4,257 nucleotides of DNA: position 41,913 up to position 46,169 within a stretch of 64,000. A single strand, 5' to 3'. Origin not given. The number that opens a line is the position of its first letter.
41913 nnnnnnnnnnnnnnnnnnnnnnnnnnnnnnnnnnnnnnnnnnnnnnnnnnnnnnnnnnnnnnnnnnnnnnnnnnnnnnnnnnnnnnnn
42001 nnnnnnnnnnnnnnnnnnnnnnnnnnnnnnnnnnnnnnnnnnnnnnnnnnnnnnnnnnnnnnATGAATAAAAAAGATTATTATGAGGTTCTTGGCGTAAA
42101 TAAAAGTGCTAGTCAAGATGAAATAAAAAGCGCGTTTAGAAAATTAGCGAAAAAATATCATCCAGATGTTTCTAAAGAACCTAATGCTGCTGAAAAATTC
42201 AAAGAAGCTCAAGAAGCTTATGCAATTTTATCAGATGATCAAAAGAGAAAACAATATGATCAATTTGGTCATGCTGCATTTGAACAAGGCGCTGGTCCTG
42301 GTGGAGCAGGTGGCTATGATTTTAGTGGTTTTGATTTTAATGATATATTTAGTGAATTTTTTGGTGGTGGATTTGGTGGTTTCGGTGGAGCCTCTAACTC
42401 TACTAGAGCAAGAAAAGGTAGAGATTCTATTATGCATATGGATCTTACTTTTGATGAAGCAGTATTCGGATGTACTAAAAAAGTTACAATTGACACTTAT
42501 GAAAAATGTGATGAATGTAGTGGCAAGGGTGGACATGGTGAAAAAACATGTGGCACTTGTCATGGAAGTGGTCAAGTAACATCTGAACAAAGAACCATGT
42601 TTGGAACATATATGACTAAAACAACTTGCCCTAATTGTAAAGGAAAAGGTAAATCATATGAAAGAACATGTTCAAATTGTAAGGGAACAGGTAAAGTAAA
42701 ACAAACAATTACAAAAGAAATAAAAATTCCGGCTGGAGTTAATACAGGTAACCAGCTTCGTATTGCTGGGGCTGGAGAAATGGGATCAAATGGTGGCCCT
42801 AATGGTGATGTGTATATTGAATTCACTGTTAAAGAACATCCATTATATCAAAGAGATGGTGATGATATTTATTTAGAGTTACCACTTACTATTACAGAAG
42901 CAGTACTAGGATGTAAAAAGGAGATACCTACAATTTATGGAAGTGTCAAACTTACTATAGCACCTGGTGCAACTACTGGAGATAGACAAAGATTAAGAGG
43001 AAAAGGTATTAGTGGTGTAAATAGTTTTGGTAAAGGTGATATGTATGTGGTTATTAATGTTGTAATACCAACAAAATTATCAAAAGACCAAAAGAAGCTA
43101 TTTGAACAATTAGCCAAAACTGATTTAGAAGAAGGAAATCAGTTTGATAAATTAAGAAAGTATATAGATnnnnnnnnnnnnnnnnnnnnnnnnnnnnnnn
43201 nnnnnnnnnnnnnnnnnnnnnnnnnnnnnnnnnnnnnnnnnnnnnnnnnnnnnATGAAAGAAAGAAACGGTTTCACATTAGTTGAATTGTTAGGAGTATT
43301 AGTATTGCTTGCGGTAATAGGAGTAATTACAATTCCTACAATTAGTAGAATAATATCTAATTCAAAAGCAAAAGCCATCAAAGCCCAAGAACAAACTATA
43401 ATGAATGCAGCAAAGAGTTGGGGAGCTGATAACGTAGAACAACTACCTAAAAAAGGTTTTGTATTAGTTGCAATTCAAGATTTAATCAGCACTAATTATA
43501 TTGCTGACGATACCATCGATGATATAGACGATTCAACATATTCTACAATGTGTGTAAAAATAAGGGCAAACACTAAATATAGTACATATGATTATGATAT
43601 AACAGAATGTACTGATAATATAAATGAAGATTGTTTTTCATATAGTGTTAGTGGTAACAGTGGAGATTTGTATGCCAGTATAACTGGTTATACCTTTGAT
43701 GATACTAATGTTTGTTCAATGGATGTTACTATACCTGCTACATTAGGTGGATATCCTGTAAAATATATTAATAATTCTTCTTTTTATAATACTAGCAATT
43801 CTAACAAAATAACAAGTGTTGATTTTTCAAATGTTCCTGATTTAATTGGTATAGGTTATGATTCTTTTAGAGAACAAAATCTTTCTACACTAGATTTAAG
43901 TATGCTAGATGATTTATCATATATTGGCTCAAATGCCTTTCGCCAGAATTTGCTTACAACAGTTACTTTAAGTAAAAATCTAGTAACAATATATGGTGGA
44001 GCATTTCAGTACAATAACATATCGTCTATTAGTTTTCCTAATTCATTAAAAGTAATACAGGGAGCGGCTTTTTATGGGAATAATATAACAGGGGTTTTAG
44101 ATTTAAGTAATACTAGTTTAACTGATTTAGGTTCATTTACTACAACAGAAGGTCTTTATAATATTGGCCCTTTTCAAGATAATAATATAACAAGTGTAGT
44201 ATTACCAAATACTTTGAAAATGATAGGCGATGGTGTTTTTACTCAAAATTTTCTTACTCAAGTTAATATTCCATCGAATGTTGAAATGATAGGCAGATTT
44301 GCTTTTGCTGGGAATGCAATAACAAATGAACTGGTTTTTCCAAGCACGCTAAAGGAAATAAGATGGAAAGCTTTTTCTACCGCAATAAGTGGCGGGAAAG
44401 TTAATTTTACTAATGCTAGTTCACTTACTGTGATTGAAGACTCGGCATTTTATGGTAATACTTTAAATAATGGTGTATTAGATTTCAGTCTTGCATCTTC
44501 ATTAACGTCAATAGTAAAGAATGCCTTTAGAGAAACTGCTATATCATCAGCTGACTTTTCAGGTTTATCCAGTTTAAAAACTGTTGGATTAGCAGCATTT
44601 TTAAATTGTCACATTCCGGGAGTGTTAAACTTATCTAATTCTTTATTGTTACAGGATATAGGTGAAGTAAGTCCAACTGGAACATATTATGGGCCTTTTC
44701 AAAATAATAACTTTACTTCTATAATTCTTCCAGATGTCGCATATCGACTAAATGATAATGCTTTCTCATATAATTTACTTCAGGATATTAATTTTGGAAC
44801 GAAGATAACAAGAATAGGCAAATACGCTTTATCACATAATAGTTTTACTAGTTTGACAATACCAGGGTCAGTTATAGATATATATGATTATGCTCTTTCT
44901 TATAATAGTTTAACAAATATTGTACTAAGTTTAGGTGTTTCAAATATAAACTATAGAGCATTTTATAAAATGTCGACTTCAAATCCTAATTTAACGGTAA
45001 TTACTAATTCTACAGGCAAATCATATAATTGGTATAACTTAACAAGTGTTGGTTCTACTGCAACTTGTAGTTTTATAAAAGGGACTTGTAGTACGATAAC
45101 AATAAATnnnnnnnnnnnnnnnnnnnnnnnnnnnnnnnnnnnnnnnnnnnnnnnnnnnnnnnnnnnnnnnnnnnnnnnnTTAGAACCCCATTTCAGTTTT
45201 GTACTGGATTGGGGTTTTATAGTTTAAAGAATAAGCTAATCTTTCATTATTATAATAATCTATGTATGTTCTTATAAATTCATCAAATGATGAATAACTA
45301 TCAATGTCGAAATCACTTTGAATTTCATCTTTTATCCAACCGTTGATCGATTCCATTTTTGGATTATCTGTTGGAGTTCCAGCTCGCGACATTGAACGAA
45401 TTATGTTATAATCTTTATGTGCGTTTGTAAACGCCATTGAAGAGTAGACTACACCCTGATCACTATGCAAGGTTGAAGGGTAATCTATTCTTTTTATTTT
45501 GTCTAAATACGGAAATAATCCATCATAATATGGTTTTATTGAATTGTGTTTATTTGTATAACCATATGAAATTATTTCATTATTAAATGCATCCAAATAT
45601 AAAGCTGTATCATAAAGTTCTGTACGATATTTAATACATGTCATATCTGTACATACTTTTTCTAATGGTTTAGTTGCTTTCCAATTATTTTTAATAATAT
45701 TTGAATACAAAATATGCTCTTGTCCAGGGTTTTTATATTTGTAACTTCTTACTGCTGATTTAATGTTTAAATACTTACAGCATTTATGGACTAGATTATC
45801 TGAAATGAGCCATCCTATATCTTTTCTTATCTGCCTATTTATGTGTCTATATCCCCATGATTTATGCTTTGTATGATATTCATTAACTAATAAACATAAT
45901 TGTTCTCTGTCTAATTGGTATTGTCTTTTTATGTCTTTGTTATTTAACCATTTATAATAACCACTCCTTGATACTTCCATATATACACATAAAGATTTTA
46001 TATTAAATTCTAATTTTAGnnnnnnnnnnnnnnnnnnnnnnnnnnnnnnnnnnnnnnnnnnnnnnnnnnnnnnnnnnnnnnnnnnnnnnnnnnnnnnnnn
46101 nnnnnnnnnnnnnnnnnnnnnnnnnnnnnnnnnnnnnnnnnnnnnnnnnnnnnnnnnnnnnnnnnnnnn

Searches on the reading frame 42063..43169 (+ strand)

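Call 40: search_protein_families(library=pfam, proteins=[window:42063-43169:+], max_evalue=0.0001)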
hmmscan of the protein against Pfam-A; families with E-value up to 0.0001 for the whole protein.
window:42063-43169:+ (369 aa): 3 families
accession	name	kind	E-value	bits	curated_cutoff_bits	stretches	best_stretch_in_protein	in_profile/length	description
PF01556.23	DnaJ_C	-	1.3e-46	158.8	26.6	1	124-336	3-152/152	DnaJ C terminal domain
PF00226.36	DnaJ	-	1.1e-26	93.1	27.8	1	5-66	1-63/63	DnaJ domain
PF00684.25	DnaJ_CXXCXGXG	-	9e-13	48.7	32.7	1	149-210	1-65/65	DnaJ central domain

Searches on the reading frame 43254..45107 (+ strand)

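Call 40: search_protein_families(library=pfam, proteins=[window:43254-45107:+], max_evalue=0.0001)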
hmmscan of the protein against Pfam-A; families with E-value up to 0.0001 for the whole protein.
window:43254-45107:+ (618 aa): 2 families
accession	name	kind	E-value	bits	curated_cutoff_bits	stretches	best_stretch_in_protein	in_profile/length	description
PF13306.12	LRR_5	-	2.2e-53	180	27.7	3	143-278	3-126/127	BspA type Leucine rich repeat region (6 copies)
PF07963.17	N_methyl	-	9.7e-05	22.2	21.2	0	1-25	1-25/27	Prokaryotic N-terminal methylation motif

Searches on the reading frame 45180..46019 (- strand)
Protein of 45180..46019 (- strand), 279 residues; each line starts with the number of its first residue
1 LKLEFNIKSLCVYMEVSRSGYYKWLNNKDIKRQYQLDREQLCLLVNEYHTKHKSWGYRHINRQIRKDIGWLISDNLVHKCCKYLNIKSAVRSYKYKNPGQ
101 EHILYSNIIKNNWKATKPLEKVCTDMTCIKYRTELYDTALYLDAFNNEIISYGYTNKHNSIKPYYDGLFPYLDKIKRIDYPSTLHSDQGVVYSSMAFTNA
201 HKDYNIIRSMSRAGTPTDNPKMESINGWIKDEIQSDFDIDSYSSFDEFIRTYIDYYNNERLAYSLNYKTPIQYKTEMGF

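Call 40: search_protein_families(library=pfam, proteins=[window:45180-46019:-], max_evalue=0.0001)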
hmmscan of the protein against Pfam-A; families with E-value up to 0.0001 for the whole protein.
window:45180-46019:- (279 aa): 4 families
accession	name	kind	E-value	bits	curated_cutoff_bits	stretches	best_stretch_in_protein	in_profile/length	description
PF13683.12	rve_3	-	6.7e-12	45.4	26.5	1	209-270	6-67/67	Integrase core domain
PF00665.32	rve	-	2.4e-09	37.8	32.6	1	116-216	2-102/102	Integrase core domain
PF13333.12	rve_2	-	6.1e-08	33.1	22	1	223-275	1-53/56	Integrase core domain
PF13276.12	HTH_21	-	1.1e-05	26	28.1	1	38-91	3-57/60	HTH-like domain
